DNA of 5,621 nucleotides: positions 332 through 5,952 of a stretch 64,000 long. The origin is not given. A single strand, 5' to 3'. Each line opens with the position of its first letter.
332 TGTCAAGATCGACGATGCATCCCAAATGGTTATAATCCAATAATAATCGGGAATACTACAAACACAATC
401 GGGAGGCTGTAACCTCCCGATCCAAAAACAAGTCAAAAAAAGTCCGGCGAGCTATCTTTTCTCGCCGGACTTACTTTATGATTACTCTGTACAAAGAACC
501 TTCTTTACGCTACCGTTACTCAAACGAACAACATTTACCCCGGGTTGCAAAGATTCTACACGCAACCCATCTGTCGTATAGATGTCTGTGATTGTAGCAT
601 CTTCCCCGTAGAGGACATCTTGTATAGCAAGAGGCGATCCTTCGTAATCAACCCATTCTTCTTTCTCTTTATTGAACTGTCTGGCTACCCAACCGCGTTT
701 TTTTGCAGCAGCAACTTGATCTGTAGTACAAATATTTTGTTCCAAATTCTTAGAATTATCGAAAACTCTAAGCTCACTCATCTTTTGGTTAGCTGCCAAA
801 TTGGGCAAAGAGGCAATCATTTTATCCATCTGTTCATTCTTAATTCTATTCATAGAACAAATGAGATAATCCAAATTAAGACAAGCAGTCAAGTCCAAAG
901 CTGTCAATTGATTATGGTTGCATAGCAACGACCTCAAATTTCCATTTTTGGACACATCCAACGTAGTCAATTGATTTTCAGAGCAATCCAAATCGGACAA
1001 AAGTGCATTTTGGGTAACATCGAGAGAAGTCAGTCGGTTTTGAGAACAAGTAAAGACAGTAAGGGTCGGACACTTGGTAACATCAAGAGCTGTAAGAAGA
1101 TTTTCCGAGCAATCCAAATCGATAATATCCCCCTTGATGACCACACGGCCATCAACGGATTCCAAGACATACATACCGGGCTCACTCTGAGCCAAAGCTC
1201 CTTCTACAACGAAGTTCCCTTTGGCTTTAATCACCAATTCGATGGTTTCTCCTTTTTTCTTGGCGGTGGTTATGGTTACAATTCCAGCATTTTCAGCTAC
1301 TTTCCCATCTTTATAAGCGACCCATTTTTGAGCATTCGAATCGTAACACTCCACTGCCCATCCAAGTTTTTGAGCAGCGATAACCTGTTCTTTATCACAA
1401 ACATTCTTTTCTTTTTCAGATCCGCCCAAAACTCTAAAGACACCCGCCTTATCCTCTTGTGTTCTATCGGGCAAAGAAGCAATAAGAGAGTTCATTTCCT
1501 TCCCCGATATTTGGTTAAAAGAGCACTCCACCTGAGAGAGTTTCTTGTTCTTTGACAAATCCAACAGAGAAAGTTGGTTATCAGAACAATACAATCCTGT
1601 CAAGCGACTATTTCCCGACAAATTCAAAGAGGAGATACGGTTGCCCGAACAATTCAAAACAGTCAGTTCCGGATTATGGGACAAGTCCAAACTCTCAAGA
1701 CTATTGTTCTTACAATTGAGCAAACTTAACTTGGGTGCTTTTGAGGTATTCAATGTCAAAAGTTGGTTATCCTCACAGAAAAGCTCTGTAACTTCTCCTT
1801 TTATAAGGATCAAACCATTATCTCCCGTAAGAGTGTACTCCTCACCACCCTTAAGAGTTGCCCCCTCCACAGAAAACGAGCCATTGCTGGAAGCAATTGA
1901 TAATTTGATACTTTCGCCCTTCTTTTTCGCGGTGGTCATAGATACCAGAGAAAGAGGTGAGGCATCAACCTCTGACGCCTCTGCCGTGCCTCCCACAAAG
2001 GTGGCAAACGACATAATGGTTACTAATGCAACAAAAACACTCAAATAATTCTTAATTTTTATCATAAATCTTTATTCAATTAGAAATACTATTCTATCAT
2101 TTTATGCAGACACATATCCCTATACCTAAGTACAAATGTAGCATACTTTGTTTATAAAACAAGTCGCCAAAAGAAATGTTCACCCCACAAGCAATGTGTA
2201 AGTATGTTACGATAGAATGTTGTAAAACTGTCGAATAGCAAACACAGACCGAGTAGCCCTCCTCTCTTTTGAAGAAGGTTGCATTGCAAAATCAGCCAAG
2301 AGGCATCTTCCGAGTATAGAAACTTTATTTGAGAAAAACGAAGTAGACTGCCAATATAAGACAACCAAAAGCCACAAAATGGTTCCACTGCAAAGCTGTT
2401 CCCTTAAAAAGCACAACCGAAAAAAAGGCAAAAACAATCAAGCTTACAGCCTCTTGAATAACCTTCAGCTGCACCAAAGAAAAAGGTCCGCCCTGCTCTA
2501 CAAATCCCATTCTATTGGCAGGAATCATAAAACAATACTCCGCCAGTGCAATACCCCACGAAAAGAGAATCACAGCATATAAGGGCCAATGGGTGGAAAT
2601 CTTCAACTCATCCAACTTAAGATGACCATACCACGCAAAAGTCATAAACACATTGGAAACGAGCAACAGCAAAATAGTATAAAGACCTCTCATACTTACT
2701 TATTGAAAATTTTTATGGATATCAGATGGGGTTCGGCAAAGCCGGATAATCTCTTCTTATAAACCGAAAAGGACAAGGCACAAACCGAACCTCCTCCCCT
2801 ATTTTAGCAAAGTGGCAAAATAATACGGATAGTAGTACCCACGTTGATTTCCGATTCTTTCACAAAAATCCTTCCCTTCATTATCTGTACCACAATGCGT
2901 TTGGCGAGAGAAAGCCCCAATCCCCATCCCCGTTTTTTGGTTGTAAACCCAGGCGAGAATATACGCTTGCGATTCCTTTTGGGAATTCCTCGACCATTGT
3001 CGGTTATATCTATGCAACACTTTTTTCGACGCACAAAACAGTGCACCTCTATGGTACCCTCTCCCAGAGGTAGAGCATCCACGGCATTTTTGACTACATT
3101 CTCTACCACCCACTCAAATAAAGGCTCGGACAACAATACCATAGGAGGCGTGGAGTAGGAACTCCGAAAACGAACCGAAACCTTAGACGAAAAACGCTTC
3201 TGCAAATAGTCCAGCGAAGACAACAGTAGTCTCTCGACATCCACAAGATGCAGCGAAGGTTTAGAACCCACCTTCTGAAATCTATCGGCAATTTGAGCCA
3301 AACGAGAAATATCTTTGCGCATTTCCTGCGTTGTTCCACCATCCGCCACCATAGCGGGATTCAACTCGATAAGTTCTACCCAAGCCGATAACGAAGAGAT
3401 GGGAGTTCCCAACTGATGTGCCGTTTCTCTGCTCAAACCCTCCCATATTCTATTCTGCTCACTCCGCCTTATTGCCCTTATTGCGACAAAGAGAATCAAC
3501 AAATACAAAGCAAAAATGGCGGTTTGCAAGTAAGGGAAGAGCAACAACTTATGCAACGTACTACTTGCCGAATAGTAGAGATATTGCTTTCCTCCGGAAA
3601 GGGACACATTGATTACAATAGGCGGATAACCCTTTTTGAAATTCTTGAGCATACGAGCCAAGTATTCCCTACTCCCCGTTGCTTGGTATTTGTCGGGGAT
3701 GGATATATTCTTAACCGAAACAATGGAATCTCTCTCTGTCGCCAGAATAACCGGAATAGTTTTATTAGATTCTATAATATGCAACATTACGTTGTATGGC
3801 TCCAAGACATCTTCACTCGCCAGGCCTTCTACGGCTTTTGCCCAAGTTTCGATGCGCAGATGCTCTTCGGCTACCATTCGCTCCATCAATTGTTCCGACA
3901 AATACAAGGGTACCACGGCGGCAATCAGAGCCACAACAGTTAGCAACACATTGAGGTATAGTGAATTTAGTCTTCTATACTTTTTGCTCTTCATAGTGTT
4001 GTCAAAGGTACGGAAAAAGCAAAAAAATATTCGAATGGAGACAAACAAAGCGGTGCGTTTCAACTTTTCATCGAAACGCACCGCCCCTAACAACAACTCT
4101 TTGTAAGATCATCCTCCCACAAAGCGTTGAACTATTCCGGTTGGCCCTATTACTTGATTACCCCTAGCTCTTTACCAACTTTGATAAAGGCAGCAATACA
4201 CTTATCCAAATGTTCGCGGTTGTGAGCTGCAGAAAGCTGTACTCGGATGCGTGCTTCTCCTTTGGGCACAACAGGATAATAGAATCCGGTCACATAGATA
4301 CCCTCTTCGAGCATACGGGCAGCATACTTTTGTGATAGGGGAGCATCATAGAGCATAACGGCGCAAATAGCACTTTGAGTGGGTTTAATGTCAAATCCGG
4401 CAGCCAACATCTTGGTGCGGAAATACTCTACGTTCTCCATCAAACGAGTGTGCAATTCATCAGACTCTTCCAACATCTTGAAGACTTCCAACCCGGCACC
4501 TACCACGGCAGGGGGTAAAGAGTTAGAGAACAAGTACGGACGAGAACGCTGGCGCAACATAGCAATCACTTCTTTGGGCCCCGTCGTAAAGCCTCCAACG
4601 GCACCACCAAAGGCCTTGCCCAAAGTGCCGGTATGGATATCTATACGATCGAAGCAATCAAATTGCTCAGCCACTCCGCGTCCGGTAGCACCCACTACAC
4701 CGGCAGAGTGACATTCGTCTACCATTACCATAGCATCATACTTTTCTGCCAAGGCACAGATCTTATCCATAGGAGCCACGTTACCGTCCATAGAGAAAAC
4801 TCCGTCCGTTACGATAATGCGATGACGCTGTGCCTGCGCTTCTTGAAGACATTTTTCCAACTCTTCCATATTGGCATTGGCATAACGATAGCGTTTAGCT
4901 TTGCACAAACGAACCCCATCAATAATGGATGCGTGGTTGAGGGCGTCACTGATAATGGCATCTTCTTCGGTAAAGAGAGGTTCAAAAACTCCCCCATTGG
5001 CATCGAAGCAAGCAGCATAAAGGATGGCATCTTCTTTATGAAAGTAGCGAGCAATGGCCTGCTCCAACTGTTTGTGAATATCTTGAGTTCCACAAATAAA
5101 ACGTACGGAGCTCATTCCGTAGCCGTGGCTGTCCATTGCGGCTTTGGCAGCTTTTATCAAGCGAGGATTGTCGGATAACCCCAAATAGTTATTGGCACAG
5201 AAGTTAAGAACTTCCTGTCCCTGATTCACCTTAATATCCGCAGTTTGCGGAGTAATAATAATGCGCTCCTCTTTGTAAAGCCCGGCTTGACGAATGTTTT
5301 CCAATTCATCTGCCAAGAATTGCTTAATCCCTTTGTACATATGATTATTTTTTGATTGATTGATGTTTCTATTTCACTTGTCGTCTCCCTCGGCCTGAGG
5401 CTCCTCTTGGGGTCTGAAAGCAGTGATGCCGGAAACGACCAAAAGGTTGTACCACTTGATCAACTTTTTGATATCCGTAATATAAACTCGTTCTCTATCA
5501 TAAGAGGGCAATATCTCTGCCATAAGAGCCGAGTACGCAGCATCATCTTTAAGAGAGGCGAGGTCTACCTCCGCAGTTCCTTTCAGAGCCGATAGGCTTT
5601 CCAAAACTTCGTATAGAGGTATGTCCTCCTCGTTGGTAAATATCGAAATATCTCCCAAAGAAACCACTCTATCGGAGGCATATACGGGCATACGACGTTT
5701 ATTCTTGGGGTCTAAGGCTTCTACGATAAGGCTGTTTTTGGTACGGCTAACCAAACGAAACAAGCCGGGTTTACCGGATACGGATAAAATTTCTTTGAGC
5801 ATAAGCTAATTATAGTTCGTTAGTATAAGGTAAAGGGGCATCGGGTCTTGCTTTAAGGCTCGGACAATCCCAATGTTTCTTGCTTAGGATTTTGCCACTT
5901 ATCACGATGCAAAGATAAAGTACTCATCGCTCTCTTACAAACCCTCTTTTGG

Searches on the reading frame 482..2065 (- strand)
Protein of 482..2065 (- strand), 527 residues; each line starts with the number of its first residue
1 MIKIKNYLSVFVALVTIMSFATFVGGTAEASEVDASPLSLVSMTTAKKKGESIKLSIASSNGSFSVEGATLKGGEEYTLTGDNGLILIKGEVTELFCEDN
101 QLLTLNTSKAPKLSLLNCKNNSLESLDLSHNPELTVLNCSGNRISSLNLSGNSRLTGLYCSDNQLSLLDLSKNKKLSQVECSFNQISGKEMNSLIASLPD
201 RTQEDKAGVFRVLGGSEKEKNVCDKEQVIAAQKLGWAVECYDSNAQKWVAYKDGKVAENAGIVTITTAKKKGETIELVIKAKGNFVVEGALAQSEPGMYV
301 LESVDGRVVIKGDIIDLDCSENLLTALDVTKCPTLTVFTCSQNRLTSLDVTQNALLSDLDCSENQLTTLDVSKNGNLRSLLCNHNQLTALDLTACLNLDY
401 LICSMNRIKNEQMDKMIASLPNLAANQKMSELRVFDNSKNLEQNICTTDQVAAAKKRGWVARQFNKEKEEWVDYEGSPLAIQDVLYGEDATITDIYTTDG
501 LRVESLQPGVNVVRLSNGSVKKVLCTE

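Call 33: search_protein_families(library=pfam, proteins=[window:482-2065:-], max_evalue=0.00001)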
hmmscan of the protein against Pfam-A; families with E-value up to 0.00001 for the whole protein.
window:482-2065:- (527 aa): 1 family
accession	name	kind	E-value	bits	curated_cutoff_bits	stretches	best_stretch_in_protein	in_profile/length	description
PF12799.13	LRR_4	-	5.3e-12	46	27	0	111-149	1-42/44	Leucine Rich repeats (2 copies)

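Call 48: find_encoding_contigs(protein=window:482-2065:-, flank=10000, max_places=10)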
Protein window:482-2065:- (527 aa): 8 contigs read that carry it; 5 places shown.
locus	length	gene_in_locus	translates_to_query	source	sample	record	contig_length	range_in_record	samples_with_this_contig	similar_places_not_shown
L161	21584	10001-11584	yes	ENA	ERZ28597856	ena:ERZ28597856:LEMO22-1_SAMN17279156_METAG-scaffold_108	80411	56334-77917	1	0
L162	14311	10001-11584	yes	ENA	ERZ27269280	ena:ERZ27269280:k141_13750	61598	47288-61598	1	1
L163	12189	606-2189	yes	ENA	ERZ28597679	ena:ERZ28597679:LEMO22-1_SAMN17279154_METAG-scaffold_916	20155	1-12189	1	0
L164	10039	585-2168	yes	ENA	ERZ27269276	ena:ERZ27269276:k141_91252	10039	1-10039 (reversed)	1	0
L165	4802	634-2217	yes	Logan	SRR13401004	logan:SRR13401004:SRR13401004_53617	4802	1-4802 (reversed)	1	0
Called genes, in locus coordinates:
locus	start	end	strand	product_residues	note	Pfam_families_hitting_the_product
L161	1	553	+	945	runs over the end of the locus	PF13620:CarboxypepD_reg (faint), PF07715:Plug (weak)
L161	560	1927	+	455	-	PF16215:DUF4876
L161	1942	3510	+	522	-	PF21012:DUF6850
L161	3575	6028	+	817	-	PF06739:SBBP (faint), PF22073:Cep192_D4 (faint)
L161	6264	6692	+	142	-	PF18347:DUF5606, PF21186:DUF6852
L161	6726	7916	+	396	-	PF00155:Aminotran_1_2, PF01212:Beta_elim_lyase (weak)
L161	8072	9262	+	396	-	PF02518:HATPase_c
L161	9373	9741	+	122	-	PF04342:DMT_6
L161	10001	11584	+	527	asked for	PF12799:LRR_4 (faint)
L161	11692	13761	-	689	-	-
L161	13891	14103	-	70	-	-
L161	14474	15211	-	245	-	PF00081:Sod_Fe_N, PF02777:Sod_Fe_C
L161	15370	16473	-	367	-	PF01926:MMR_HSR1, PF02421:FeoB_N, PF06071:YchF-GTPase_C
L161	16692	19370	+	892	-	-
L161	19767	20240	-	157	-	-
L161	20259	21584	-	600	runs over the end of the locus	PF22073:Cep192_D4 (faint), PF15780:ASH (faint)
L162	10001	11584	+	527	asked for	PF12799:LRR_4 (faint)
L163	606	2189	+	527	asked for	PF12799:LRR_4 (faint)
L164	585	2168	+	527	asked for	PF12799:LRR_4 (faint)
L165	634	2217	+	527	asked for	PF12799:LRR_4 (faint)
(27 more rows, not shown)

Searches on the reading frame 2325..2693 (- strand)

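Call 33: search_protein_families(library=pfam, proteins=[window:2325-2693:-], max_evalue=0.00001)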
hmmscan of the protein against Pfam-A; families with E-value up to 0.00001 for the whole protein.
window:2325-2693:- (122 aa): 1 family
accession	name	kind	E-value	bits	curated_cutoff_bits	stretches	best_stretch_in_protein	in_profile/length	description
PF04342.18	DMT_6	-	5.1e-42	142.8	25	1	6-120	1-104/104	Putative member of DMT superfamily (DUF486)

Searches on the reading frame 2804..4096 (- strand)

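Call 33: search_protein_families(library=pfam, proteins=[window:2804-4096:-], max_evalue=0.00001)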
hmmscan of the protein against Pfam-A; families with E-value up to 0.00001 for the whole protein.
window:2804-4096:- (430 aa): 1 family
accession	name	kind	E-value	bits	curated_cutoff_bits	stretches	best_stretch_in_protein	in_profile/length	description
PF02518.31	HATPase_c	-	2.2e-21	76.8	26.4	1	328-429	7-109/111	Histidine kinase-, DNA gyrase B-, and HSP90-like ATPase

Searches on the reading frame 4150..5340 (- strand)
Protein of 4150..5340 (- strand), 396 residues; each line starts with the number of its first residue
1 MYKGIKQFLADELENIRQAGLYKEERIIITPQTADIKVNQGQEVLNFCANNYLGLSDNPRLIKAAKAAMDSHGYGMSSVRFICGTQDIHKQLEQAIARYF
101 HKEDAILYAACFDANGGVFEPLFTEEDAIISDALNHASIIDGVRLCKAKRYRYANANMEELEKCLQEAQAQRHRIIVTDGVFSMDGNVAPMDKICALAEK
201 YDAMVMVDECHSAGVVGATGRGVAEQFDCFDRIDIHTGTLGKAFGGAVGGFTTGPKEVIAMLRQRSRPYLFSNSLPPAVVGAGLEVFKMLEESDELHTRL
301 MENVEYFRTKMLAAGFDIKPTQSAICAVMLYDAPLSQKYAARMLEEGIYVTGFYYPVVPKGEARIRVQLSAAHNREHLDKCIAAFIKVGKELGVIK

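Call 33: search_protein_families(library=pfam, proteins=[window:4150-5340:-], max_evalue=0.00001)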
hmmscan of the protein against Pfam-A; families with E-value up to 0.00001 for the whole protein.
window:4150-5340:- (396 aa): 2 families
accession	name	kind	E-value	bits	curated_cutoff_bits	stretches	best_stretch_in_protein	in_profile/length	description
PF00155.27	Aminotran_1_2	-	4.2e-65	220.7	19.7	1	43-384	2-360/361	Aminotransferase class I and II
PF01212.27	Beta_elim_lyase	-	2.6e-06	27.4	27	1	91-261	36-218/288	Beta-eliminating lyase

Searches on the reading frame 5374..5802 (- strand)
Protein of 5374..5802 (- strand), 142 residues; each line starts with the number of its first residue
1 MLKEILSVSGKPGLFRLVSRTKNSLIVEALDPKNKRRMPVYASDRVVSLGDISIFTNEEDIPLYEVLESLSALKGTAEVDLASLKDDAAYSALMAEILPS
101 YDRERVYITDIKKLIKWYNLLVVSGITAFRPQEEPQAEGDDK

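Call 33: search_protein_families(library=pfam, proteins=[window:5374-5802:-], max_evalue=0.00001)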
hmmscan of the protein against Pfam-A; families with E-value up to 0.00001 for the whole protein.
window:5374-5802:- (142 aa): 2 families
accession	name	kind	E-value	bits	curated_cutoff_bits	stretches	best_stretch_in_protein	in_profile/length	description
PF21186.2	DUF6852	-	2.4e-23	83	27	1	52-121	1-71/71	Domain of unknown function (DUF6852)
PF18347.7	DUF5606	-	2.7e-21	75.9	25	1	2-49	1-46/46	Domain of unknown function (DUF5606)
